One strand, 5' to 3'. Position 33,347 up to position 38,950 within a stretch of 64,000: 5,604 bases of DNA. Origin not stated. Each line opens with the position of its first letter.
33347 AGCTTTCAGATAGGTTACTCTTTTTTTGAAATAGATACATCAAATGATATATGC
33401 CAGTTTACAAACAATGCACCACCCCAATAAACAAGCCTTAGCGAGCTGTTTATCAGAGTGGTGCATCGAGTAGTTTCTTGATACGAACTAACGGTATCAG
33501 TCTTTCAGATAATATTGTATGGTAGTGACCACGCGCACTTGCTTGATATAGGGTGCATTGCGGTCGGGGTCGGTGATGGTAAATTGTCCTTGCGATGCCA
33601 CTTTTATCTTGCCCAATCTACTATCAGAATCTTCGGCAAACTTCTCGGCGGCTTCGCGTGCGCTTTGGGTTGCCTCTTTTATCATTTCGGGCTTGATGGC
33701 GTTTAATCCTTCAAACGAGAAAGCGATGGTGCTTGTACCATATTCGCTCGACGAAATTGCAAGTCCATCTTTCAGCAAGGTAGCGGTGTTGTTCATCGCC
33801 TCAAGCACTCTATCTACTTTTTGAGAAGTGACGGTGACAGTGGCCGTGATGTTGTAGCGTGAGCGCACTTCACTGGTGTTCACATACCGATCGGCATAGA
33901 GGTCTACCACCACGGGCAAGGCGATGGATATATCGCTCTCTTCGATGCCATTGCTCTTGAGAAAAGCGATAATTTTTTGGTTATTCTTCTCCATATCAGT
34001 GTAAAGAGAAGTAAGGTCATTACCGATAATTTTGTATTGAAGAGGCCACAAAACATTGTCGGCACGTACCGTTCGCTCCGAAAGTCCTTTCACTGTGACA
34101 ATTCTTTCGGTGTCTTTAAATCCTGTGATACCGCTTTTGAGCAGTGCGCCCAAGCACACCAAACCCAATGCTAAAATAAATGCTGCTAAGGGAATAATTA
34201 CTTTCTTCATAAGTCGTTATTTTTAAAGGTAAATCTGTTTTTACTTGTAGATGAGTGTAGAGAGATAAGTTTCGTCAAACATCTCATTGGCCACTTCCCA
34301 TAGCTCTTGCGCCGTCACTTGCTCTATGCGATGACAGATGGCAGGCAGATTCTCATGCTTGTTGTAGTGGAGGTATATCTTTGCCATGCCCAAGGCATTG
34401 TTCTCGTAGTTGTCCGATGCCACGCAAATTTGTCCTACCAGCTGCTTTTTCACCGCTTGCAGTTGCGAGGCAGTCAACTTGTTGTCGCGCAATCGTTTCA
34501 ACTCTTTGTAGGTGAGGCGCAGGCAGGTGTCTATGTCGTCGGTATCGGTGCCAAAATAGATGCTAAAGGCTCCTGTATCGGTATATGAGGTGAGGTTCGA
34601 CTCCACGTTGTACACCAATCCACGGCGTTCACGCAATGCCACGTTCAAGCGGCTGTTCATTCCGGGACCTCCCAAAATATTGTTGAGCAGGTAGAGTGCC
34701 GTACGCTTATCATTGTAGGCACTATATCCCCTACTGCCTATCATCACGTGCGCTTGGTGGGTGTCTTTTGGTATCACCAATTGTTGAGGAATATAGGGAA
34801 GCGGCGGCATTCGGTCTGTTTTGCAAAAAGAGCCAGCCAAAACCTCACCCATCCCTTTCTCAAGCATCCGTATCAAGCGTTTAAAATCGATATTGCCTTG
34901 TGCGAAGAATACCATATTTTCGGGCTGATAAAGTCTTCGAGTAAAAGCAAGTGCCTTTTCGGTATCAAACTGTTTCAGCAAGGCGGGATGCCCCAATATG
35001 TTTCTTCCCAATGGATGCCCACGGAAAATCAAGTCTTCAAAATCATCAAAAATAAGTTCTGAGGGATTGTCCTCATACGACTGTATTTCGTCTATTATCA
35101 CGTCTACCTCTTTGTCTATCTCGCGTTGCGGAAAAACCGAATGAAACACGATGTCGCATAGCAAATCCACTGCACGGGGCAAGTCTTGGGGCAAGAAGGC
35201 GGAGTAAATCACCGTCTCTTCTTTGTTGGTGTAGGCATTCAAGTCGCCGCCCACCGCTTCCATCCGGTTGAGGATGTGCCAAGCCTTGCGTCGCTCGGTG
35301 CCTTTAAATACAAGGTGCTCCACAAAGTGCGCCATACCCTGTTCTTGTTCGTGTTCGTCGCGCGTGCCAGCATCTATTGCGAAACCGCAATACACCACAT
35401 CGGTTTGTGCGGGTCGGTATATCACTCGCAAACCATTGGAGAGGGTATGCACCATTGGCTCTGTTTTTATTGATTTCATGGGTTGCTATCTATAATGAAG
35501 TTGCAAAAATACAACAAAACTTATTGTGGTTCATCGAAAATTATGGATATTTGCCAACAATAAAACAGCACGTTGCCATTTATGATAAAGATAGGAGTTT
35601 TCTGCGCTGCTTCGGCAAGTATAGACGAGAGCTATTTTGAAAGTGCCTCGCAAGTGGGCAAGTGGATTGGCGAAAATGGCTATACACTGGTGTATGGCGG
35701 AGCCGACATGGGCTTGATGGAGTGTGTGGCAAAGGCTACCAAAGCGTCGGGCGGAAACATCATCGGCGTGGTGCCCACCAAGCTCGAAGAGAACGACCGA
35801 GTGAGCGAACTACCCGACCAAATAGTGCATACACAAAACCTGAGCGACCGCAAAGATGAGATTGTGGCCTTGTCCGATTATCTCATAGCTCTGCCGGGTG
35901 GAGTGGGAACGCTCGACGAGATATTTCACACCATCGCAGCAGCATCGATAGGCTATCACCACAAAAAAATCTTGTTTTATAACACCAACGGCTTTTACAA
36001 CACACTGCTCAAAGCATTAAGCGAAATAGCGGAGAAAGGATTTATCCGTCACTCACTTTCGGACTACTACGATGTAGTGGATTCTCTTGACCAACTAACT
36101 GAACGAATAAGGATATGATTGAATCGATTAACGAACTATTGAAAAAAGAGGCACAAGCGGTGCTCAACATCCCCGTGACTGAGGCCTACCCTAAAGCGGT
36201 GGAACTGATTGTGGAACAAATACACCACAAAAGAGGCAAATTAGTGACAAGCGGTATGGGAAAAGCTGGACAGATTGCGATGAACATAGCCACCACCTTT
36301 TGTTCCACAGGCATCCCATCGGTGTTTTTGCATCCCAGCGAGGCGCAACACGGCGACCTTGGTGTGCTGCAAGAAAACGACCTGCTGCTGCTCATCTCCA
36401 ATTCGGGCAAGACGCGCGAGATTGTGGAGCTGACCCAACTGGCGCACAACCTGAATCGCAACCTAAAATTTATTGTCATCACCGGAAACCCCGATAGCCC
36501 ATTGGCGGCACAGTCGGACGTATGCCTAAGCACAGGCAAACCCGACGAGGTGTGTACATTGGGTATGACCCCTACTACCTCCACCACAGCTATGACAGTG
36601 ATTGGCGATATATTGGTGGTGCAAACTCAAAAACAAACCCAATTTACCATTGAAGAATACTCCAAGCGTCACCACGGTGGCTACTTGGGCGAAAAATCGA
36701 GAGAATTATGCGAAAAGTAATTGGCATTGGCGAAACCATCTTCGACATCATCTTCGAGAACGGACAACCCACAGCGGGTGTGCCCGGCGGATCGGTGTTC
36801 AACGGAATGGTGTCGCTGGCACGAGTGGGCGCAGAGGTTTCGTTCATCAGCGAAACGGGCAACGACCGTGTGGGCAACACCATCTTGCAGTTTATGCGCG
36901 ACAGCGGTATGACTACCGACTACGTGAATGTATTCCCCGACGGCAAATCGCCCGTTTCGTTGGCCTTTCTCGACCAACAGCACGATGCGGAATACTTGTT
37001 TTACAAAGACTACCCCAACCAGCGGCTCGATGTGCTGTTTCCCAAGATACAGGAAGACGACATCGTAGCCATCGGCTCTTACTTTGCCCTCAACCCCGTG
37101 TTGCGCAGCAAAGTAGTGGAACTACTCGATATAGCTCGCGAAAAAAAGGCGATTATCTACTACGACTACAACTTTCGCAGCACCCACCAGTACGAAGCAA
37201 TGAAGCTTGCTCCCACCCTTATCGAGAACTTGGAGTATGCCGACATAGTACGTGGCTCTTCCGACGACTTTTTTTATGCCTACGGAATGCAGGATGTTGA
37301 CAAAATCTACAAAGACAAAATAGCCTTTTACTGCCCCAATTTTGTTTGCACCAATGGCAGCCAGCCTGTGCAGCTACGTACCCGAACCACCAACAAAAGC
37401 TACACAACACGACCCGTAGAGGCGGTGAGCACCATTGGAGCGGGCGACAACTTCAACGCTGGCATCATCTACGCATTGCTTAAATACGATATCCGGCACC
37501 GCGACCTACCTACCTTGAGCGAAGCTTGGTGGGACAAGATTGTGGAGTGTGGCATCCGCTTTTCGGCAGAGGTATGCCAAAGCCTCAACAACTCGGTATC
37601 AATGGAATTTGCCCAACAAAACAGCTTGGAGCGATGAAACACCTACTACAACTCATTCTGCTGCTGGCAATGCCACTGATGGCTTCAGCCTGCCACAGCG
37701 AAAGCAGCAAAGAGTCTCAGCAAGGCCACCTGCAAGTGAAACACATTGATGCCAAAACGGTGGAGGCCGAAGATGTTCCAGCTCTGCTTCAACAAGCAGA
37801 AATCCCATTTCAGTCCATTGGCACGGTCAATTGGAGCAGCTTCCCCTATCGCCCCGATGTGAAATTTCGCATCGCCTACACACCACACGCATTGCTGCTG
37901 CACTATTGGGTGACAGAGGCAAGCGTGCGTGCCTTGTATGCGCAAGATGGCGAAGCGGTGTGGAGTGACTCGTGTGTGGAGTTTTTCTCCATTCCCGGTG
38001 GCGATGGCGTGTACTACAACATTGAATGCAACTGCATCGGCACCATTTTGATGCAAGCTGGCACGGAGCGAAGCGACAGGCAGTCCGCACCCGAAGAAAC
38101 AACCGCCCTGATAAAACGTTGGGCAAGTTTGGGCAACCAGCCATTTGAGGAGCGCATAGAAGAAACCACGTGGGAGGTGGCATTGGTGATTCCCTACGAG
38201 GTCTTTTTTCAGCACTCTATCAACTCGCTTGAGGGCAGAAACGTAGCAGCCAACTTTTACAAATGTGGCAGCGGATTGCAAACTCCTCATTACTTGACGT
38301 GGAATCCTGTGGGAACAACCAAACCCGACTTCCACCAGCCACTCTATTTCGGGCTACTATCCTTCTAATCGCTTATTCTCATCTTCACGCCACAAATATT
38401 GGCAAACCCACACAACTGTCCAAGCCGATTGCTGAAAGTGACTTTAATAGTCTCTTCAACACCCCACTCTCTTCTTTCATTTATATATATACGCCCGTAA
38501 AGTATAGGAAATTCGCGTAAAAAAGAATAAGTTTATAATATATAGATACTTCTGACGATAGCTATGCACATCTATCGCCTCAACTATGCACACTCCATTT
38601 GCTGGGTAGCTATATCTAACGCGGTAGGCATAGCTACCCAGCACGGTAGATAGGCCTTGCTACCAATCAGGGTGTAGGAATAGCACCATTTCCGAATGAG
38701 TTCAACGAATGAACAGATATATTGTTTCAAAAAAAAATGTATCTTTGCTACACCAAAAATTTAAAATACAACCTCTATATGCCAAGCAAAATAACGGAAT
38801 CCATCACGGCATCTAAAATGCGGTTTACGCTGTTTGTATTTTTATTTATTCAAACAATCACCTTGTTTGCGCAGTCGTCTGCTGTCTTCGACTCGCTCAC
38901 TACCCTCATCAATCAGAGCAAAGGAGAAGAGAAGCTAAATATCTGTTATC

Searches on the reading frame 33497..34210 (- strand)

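Call 91: search_protein_families(library=pfam, proteins=[window:33497-34210:-], max_evalue=0.001)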
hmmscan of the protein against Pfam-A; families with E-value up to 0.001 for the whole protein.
window:33497-34210:- (237 aa): 1 family
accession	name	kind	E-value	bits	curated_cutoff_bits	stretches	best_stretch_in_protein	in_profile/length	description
PF04402.19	SIMPL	-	1.7e-18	68.1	25.2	1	38-207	1-160/205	Protein of unknown function (DUF541)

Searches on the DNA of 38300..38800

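Call 83: search_rna_families(source=window, start=38300, end=38800, threshold=evalue, max_evalue=1)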
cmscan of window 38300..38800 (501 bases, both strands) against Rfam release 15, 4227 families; matches with E-value up to 1: 1.
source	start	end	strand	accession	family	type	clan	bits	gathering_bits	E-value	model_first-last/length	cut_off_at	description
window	38584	38659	-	RF01919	mir-1419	Gene; miRNA;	-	20.5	62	0.11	1-87/87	no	mir-1419 microRNA precursor family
